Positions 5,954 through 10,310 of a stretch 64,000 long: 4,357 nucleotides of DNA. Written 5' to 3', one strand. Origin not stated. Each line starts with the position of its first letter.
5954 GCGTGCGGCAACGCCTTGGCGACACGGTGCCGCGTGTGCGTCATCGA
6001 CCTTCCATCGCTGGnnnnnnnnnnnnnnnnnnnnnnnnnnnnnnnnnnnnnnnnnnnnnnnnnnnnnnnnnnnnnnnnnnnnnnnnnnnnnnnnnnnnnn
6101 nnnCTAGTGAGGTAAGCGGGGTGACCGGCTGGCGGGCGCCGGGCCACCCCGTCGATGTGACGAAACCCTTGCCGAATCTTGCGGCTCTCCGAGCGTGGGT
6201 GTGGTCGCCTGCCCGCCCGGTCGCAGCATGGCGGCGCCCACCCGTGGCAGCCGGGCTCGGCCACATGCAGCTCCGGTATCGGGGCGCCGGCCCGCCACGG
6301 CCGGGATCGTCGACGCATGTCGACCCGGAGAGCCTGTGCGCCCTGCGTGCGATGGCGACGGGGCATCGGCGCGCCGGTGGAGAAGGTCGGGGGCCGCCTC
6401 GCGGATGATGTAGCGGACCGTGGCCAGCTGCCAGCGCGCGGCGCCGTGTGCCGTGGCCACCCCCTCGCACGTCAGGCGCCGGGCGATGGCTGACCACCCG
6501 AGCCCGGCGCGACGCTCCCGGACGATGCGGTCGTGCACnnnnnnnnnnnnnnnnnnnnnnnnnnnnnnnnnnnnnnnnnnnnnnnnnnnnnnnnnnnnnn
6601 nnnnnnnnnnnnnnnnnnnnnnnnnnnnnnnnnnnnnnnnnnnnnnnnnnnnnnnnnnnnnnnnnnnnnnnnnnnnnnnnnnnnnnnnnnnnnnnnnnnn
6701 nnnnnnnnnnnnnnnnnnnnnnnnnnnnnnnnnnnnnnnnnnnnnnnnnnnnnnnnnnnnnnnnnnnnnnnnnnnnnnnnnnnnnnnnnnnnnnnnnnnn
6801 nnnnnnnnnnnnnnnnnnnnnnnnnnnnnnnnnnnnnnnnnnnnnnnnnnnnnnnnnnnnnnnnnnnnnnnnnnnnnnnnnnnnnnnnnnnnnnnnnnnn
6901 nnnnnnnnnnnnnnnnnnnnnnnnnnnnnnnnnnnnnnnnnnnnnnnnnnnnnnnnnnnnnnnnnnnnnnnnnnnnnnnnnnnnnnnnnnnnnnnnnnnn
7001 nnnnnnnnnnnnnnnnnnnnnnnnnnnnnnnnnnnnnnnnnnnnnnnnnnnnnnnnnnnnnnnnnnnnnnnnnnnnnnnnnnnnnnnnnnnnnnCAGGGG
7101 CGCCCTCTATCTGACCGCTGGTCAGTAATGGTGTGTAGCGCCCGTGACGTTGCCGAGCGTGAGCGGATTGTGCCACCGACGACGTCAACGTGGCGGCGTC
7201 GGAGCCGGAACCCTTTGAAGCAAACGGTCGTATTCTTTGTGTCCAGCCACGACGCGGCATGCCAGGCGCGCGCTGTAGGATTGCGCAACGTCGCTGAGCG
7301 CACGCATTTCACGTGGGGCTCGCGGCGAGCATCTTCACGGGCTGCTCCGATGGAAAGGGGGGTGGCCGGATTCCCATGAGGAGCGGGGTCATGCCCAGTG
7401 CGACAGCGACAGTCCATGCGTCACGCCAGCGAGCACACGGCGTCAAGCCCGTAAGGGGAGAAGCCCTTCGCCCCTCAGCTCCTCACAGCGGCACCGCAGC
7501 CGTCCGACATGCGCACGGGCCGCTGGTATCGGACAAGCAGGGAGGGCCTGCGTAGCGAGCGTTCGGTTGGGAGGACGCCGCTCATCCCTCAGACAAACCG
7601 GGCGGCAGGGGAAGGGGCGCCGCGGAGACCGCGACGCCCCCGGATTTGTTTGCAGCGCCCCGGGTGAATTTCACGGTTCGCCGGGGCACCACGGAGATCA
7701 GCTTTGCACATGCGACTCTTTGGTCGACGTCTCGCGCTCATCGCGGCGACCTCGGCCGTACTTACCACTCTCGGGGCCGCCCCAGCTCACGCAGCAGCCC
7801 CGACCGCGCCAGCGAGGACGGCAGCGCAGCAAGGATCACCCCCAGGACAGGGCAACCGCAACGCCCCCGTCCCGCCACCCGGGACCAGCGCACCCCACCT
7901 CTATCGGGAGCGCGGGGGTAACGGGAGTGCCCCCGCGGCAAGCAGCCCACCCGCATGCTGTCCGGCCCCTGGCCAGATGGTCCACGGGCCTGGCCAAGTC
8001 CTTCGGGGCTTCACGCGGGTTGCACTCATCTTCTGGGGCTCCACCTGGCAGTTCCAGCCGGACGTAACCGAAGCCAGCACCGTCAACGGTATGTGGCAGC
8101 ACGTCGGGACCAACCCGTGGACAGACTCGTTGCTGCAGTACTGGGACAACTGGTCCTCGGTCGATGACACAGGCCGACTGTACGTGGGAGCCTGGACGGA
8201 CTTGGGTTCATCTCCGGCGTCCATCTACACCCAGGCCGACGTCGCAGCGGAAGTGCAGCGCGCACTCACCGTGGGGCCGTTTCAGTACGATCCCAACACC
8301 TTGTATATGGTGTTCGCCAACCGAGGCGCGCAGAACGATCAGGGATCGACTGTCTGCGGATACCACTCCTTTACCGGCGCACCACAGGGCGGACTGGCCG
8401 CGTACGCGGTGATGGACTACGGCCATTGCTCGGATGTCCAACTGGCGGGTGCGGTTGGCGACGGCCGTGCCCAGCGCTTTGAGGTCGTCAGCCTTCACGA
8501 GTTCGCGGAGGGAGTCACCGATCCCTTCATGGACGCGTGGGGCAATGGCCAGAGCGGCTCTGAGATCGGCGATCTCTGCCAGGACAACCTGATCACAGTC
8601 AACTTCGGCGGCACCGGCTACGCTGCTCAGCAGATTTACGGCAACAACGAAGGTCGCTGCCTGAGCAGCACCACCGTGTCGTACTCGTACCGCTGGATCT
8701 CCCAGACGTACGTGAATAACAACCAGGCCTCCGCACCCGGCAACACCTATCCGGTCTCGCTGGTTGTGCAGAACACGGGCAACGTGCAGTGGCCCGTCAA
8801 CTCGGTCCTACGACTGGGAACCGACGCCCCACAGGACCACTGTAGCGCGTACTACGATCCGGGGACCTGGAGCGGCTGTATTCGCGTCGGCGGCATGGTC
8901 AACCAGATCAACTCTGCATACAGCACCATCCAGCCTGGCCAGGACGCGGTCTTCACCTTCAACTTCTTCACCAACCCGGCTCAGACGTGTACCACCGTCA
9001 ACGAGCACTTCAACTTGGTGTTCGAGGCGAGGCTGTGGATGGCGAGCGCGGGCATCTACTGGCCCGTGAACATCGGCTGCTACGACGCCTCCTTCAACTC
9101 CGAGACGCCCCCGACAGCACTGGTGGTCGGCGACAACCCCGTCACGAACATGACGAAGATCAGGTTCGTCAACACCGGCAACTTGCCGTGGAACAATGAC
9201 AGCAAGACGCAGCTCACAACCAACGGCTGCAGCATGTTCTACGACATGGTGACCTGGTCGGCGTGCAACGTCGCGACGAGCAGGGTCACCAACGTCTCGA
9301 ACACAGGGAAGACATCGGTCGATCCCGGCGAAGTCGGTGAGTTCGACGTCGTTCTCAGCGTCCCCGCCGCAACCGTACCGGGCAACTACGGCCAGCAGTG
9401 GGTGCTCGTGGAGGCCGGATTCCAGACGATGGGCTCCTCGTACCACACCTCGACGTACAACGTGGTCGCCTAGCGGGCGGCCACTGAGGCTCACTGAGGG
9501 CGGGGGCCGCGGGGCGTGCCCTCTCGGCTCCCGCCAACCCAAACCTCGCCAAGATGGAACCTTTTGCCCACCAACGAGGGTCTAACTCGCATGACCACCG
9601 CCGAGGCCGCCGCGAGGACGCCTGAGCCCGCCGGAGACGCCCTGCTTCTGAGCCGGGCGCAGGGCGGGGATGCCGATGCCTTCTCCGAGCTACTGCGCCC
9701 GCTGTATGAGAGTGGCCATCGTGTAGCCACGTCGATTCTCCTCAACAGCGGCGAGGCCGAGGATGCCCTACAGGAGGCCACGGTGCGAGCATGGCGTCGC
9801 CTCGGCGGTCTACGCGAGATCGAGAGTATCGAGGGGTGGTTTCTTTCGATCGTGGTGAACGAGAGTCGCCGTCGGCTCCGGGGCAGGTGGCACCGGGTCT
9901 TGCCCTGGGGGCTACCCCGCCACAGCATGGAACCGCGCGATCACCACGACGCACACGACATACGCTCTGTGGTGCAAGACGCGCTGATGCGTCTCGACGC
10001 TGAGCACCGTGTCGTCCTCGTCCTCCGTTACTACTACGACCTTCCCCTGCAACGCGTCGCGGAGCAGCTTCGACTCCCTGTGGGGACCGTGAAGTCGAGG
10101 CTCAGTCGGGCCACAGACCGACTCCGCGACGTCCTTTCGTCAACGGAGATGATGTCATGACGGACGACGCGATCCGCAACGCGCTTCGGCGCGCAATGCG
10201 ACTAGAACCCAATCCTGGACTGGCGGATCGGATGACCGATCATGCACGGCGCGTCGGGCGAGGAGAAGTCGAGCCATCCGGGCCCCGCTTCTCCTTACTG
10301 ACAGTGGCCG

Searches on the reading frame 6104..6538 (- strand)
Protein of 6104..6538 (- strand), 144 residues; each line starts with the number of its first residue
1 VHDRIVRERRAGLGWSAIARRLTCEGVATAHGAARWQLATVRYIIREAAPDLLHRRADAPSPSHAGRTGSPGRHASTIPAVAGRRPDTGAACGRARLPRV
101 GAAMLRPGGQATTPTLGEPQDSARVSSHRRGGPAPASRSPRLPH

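Call 26: search_protein_families(library=pfam, proteins=[window:6104-6538:-], max_evalue=0.1)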
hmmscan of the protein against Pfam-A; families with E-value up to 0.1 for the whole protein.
window:6104-6538:- (144 aa): 1 family
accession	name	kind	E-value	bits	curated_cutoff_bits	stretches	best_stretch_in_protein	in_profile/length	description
PF07508.19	Recombinase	-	0.0056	17.3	21.1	1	4-47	9-51/102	Recombinase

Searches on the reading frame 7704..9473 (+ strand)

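Call 26: search_protein_families(library=pfam, proteins=[window:7704-9473:+], max_evalue=0.1)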
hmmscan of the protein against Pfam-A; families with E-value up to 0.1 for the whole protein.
window:7704-9473:+ (589 aa): 1 family
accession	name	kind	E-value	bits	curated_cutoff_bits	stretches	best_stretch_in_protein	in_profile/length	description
PF16158.11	N_BRCA1_IG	-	4.3e-09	37.3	28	2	487-577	19-99/108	Ig-like domain from next to BRCA1 gene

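Call 84: search_protein_families(library=padloc, proteins=[window:7704-9473:+], max_evalue=0.01)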
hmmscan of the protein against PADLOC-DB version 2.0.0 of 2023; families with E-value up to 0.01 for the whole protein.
window:7704-9473:+ (589 aa): 0 families

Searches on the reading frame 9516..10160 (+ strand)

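Call 26: search_protein_families(library=pfam, proteins=[window:9516-10160:+], max_evalue=0.1)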
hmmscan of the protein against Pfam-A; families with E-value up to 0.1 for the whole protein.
window:9516-10160:+ (214 aa): 5 families
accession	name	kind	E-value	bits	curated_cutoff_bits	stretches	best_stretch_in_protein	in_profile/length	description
PF04545.22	Sigma70_r4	-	2e-13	50.1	24.1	1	156-204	1-49/50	Sigma-70, region 4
PF08281.18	Sigma70_r4_2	-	7.7e-12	45.1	25.7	1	153-199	4-50/54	Sigma-70, region 4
PF04542.20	Sigma70_r2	-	7.6e-11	42.1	24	1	68-126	10-70/71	Sigma-70 region 2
PF07638.17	Sigma70_ECF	-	0.0048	17.2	21.1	0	44-88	7-50/185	ECF sigma factor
PF12792.12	CSS-motif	-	0.078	12.8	23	0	57-128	130-208/209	CSS motif domain associated with EAL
